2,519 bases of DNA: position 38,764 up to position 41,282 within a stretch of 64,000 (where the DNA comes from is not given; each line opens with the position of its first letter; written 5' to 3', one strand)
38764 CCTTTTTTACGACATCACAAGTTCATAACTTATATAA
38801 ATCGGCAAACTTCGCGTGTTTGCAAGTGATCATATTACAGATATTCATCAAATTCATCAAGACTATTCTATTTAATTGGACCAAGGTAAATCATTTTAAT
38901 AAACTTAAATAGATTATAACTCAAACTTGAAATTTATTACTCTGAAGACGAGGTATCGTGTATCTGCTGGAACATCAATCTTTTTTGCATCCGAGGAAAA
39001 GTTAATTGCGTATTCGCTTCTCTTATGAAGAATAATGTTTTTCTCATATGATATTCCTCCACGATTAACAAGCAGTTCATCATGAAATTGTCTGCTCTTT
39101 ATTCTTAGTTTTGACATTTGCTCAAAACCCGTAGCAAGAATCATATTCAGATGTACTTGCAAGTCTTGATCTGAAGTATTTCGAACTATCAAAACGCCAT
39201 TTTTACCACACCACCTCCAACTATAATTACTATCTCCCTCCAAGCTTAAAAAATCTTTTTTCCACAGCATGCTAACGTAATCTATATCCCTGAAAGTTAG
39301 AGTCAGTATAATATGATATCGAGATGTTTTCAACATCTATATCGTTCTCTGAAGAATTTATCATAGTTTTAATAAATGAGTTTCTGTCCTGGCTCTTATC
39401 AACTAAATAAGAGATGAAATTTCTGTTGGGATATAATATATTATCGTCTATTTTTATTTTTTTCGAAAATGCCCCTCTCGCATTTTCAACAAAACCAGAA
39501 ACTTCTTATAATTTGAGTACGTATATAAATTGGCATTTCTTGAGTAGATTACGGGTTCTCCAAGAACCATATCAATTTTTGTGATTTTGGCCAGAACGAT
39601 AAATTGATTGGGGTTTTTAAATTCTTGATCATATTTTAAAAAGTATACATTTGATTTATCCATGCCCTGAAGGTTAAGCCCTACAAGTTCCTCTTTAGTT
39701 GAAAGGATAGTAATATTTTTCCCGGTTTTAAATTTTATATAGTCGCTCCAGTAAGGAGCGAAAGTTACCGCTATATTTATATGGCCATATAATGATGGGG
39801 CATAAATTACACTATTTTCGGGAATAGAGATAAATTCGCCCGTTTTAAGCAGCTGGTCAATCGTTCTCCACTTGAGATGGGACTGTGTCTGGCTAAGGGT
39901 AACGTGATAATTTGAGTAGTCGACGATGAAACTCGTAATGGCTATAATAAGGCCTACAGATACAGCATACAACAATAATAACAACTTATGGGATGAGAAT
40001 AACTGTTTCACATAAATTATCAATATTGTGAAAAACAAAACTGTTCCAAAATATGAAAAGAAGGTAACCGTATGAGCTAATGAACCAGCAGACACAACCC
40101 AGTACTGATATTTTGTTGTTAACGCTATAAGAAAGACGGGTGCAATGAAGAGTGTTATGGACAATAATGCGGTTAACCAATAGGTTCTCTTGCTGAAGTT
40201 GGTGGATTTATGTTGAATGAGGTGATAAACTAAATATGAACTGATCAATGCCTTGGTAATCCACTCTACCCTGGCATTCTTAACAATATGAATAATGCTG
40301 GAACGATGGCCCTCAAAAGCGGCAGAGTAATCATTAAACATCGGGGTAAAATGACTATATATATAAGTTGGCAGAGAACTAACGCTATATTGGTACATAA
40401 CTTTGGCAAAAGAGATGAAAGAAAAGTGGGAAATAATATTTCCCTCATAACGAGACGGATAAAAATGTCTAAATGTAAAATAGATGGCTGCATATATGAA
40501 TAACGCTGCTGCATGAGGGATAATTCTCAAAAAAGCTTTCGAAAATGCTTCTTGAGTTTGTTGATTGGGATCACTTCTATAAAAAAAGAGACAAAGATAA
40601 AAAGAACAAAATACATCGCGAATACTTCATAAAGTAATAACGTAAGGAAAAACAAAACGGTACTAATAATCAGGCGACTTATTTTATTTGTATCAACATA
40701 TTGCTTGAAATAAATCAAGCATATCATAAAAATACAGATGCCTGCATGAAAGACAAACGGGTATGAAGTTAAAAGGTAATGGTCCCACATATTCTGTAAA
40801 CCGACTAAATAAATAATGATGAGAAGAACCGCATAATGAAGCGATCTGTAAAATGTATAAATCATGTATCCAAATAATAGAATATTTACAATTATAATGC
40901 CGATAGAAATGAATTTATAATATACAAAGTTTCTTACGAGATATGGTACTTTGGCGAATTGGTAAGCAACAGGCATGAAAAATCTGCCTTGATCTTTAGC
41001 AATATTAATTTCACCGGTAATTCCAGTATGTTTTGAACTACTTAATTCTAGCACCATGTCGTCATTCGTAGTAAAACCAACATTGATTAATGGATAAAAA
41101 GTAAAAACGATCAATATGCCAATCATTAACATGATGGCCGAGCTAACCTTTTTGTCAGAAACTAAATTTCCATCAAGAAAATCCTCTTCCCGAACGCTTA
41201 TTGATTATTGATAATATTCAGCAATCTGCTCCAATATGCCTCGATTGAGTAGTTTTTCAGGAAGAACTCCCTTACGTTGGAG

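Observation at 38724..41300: AT-rich segment with putative GT-C-fold membrane proteins directly upstream of the dideoxyhexose operon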

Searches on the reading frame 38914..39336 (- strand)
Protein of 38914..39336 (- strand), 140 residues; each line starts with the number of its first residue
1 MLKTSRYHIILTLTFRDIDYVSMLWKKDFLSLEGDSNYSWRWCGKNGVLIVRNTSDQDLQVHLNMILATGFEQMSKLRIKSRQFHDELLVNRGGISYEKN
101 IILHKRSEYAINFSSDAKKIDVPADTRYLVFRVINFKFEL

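Call 5: search_protein_families(library=pfam, proteins=[window:38914-39336:-], max_evalue=0.01)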
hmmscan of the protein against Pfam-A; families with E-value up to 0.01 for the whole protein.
window:38914-39336:- (140 aa): 0 families

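Call 6: search_protein_families(library=ncbifam, proteins=[window:38914-39336:-], max_evalue=0.01)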
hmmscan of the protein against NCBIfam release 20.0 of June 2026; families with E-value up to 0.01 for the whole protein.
window:38914-39336:- (140 aa): 0 families

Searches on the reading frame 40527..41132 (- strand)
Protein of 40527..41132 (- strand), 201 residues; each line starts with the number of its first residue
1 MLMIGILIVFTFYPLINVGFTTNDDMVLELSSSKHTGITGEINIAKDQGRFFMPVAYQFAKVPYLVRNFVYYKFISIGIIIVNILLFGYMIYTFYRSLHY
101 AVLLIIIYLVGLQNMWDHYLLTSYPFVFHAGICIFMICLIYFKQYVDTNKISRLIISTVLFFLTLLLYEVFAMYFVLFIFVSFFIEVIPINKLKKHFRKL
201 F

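Call 5: search_protein_families(library=pfam, proteins=[window:40527-41132:-], max_evalue=0.01)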
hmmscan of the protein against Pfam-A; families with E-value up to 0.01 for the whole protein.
window:40527-41132:- (201 aa): 0 families

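Call 6: search_protein_families(library=ncbifam, proteins=[window:40527-41132:-], max_evalue=0.01)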
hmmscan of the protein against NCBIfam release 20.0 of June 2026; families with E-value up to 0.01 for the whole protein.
window:40527-41132:- (201 aa): 1 family
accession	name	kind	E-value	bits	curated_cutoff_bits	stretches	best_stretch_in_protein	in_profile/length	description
NF010467.0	PRK13892.1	equivalog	0.0025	17.7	179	1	73-119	64-110/145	conjugal transfer system pilin TrbC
